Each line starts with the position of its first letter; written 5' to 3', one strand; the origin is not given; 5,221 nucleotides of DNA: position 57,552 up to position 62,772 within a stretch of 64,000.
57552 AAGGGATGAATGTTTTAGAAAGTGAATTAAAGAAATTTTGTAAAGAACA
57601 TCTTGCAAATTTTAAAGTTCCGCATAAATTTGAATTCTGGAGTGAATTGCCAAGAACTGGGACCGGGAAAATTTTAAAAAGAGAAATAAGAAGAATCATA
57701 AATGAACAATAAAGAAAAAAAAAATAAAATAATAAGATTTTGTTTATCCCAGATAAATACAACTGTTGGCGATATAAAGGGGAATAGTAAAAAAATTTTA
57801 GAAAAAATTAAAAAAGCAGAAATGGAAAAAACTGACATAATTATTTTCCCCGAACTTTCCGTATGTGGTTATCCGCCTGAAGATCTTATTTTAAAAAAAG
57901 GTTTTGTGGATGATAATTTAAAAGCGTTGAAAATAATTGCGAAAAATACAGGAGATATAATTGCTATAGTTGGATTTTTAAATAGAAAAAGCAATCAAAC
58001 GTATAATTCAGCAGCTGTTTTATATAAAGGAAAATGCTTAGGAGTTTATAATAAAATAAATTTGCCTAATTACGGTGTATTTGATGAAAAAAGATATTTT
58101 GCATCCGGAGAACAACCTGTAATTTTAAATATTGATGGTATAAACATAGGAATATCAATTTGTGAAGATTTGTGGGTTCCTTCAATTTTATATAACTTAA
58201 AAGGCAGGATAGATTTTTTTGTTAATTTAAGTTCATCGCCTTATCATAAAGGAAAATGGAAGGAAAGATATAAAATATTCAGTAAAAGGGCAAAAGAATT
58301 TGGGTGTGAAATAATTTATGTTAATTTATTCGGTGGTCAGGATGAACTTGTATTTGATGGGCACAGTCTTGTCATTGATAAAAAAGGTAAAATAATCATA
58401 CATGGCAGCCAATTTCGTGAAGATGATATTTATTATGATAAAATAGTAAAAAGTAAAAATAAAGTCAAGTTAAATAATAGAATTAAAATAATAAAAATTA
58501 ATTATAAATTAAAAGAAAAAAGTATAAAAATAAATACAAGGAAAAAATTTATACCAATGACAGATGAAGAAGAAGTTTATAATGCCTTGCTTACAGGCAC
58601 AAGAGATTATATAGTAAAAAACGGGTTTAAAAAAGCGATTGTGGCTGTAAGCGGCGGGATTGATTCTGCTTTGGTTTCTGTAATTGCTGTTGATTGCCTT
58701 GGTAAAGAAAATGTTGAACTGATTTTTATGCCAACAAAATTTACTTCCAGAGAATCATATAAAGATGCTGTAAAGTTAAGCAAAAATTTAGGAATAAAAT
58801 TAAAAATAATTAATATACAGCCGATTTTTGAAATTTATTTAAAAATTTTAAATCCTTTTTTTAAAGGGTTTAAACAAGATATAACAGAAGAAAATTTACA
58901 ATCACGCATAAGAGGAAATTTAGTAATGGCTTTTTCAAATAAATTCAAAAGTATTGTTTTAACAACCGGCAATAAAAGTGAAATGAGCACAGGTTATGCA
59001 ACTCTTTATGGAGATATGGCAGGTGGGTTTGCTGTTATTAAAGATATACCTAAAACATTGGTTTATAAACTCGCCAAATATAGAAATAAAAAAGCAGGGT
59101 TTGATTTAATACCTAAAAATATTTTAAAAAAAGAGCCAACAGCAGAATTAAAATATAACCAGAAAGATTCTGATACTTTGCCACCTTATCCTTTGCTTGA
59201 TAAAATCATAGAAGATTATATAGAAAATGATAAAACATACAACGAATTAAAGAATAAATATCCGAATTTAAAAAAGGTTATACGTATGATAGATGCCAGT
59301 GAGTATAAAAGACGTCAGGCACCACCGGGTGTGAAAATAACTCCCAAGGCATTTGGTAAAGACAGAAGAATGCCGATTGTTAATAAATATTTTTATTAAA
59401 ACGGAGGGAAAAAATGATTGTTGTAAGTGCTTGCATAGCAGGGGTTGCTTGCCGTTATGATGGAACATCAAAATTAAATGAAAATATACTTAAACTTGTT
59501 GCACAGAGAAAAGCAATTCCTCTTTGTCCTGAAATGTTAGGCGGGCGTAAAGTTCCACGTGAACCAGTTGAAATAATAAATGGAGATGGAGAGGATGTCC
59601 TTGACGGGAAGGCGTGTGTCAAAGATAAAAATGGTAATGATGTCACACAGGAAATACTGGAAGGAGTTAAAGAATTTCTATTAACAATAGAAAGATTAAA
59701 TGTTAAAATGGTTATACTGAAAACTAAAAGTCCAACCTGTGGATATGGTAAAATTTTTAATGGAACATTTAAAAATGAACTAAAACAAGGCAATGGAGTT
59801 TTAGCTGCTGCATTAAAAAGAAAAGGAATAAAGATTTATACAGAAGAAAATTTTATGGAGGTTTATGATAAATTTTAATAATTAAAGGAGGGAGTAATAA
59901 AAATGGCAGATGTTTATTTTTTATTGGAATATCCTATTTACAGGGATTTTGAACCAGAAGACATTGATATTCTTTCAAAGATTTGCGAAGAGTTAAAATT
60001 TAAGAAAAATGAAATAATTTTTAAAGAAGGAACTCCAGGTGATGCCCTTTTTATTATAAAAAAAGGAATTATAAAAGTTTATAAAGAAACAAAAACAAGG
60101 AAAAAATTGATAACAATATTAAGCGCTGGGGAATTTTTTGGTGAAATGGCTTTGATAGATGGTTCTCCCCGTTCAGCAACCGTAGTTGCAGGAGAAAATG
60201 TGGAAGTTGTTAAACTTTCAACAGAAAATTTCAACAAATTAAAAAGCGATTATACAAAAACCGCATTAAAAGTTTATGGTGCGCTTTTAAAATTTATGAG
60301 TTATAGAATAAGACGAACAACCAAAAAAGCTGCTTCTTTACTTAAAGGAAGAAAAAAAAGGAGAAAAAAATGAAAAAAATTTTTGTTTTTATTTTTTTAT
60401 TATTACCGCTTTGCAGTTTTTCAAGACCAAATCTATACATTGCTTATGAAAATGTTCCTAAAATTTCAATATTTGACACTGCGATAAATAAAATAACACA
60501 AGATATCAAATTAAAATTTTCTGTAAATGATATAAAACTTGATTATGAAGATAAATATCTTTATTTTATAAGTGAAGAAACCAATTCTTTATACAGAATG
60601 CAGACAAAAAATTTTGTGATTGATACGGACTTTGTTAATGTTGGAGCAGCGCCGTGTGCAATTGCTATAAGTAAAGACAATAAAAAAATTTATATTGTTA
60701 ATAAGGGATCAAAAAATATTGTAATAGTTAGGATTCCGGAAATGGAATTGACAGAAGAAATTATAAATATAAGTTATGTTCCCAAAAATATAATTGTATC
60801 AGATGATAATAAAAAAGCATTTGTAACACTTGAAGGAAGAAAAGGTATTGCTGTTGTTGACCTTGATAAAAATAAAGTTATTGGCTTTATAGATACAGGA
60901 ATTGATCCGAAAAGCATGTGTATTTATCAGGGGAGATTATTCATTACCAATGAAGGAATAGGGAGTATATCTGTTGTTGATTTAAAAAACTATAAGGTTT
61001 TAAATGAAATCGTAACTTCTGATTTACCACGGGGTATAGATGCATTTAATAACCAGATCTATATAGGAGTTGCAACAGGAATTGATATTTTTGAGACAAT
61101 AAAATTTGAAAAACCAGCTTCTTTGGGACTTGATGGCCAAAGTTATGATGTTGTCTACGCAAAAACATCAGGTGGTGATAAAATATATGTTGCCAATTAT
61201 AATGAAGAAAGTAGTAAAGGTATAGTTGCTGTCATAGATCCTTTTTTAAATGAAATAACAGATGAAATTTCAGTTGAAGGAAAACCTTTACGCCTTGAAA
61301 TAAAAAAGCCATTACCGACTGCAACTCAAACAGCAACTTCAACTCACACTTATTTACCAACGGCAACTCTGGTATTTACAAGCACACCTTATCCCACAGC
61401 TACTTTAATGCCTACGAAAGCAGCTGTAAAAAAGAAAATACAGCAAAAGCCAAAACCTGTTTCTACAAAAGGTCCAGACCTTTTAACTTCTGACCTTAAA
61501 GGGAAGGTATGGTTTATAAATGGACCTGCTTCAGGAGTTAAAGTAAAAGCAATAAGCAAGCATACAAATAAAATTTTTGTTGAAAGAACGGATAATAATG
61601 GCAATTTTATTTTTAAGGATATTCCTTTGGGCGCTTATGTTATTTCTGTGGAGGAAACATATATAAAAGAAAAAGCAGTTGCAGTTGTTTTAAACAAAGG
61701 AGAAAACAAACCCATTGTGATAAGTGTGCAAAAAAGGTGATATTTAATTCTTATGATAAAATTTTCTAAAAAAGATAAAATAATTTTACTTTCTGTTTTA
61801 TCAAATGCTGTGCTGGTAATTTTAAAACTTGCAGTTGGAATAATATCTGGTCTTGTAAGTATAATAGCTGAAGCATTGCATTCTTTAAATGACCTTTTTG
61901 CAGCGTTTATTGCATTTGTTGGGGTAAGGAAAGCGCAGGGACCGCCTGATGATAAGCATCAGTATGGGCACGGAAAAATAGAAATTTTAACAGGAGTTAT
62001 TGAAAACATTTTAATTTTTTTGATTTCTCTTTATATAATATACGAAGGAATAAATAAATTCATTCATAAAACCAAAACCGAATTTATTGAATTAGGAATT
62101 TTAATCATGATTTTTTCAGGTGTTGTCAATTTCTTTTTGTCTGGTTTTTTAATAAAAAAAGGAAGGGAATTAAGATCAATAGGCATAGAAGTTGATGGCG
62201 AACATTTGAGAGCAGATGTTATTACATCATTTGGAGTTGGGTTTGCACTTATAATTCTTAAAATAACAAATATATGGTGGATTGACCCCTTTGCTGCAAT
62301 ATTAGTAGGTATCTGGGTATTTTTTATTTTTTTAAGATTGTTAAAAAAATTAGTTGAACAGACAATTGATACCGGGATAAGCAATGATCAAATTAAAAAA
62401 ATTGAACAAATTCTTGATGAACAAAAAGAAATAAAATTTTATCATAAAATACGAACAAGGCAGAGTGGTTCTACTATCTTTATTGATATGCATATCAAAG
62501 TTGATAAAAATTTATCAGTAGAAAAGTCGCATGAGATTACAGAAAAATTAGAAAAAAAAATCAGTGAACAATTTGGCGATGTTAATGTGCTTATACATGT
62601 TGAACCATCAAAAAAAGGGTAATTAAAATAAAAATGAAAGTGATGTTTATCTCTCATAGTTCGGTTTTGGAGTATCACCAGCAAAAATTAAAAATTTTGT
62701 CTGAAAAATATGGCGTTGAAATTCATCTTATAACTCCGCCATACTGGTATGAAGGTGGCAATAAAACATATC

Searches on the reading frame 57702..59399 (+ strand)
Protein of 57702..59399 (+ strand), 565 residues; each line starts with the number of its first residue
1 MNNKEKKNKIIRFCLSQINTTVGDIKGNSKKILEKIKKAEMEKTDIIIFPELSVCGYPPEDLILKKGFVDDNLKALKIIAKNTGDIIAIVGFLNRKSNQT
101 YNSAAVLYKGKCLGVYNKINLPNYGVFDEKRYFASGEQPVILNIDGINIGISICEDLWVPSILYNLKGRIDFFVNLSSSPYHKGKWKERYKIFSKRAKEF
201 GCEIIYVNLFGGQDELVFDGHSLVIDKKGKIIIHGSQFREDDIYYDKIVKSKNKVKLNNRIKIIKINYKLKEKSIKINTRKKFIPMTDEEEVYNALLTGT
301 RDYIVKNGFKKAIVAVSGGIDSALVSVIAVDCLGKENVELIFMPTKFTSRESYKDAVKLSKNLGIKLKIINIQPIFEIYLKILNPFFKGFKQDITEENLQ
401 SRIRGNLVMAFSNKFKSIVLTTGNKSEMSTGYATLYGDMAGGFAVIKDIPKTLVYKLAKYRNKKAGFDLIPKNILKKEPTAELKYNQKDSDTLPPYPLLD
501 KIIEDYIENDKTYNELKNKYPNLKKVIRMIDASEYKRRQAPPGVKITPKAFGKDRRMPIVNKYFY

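Call 45: search_protein_families(library=pfam, max_evalue=0.00001, proteins=[window:57702-59399:+])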
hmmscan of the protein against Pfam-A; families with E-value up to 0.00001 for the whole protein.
window:57702-59399:+ (565 aa): 2 families
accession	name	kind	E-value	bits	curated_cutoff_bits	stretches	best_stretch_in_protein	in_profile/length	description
PF02540.23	NAD_synthase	-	1.1e-68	231.4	21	1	293-540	2-242/242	NAD synthase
PF00795.27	CN_hydrolase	-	1.1e-29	104.1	23.2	1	16-243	5-242/256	Carbon-nitrogen hydrolase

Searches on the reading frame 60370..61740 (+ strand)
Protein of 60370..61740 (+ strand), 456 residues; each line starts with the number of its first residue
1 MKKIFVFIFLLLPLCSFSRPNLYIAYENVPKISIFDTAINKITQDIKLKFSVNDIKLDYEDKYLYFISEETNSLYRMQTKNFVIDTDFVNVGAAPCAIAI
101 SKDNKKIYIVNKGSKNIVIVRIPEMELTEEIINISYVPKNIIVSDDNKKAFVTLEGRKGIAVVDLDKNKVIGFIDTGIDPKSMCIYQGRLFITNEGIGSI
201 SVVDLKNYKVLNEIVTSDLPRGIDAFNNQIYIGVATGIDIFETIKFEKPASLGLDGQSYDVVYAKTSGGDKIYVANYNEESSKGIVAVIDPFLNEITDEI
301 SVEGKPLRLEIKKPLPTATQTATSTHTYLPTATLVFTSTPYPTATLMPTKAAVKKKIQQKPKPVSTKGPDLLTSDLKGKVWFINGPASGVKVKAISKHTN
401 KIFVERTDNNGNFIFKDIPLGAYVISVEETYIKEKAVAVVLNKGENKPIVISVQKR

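Call 46: search_protein_families(library=pfam, max_evalue=0.00001, proteins=[window:60370-61740:+])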
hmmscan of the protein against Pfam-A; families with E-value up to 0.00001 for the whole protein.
window:60370-61740:+ (456 aa): 1 family
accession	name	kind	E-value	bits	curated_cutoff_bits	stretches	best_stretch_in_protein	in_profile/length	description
PF13620.12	CarboxypepD_reg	-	6.7e-06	26.8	32.3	0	384-452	10-80/82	Carboxypeptidase regulatory-like domain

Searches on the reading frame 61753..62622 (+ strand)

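Call 46: search_protein_families(library=pfam, max_evalue=0.00001, proteins=[window:61753-62622:+])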
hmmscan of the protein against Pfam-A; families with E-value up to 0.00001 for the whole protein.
window:61753-62622:+ (289 aa): 2 families
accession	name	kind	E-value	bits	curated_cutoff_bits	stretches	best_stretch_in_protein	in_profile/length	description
PF01545.26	Cation_efflux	-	2.6e-46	158.4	26.6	1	11-201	1-194/198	Cation efflux family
PF16916.11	ZT_dimer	-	9e-25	86.9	26.7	1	210-285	2-77/78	Dimerisation domain of Zinc Transporter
